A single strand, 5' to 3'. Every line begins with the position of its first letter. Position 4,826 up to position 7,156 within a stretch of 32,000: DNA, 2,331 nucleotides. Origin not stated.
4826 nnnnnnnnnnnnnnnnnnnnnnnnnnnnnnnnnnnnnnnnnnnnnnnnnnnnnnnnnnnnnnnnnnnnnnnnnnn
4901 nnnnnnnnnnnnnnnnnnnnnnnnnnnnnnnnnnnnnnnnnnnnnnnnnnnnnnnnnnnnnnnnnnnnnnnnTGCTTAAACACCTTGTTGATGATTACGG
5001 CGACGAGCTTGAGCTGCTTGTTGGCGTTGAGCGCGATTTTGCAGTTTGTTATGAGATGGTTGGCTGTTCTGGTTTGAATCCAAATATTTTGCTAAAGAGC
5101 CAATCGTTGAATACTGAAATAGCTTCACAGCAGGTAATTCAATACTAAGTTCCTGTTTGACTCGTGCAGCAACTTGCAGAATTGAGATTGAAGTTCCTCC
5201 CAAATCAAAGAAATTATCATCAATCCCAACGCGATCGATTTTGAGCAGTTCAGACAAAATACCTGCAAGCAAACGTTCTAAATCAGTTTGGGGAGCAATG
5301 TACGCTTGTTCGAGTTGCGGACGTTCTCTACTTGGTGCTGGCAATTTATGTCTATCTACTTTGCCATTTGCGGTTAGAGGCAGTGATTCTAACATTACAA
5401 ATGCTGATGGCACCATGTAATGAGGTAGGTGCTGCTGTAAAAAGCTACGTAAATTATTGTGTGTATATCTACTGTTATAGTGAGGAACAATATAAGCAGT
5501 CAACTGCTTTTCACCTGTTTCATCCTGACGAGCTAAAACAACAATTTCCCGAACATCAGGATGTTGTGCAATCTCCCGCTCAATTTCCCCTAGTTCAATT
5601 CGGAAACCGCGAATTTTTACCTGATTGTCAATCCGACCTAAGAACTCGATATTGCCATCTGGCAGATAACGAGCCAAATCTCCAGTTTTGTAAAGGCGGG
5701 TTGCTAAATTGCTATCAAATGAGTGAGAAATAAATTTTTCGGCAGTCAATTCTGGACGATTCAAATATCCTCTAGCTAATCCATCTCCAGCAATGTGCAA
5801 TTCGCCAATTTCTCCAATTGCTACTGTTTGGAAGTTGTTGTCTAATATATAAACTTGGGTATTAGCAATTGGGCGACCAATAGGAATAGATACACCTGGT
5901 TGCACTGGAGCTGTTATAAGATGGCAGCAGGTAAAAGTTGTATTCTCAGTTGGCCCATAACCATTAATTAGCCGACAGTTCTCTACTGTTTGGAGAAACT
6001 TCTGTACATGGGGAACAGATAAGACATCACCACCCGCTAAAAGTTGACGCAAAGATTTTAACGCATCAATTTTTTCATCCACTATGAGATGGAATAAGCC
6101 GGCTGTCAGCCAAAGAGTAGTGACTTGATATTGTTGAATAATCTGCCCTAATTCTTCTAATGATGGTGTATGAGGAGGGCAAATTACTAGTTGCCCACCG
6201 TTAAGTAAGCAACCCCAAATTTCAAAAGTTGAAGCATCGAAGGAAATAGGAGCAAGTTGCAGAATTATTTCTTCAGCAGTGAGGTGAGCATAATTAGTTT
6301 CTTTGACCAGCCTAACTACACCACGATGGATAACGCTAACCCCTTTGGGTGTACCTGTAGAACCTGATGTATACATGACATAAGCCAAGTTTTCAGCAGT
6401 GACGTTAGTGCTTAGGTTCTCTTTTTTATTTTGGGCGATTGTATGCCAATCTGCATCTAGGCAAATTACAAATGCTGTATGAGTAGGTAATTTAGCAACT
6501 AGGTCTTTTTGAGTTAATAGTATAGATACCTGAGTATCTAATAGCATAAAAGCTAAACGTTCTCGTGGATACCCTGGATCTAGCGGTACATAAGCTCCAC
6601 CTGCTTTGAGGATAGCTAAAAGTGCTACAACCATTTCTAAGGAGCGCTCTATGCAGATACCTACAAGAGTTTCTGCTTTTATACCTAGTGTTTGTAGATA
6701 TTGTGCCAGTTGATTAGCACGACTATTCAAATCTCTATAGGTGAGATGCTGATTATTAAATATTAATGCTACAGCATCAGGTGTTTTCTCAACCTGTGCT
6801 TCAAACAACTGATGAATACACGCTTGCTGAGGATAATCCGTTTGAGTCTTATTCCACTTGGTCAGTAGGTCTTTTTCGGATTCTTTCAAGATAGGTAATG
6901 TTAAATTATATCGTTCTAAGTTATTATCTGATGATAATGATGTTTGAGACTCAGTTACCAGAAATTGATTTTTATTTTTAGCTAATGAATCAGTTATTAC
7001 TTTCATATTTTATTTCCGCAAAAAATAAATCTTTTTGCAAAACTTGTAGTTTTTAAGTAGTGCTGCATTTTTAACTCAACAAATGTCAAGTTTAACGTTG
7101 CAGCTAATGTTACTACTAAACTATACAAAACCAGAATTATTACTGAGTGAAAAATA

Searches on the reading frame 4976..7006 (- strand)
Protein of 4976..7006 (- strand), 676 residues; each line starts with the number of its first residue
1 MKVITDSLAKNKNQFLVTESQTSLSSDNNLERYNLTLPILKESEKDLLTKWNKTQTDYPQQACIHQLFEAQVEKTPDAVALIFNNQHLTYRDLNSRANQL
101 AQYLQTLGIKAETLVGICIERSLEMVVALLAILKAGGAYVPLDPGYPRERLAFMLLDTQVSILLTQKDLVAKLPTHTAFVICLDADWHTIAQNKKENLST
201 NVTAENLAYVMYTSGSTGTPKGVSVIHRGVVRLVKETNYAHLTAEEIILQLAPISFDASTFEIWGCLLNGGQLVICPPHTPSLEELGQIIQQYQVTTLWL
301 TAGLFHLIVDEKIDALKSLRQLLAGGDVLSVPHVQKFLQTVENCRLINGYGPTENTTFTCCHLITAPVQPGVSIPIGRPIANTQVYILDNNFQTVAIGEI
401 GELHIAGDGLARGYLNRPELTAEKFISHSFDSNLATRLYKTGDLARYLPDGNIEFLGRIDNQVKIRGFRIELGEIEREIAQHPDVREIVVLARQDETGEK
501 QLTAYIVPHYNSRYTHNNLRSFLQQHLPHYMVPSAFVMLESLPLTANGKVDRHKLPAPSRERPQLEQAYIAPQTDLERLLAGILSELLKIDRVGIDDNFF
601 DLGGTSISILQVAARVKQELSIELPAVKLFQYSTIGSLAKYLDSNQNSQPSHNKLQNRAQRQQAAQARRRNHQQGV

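Call 6: search_protein_families(library=pfam, proteins=[window:4976-7006:-], max_evalue=0.001)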
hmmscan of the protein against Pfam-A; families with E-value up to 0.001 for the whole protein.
window:4976-7006:- (676 aa): 3 families
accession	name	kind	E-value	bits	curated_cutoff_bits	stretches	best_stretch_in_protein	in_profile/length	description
PF00501.34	AMP-binding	-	1.2e-93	314.4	29.9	1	68-415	1-384/384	AMP-binding enzyme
PF00550.31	PP-binding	-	1.8e-16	60.6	20.8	1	579-642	2-67/67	Phosphopantetheine attachment site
PF13193.12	AMP-binding_C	-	4.3e-14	53.6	24.5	1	474-549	1-76/76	AMP-binding enzyme C-terminal domain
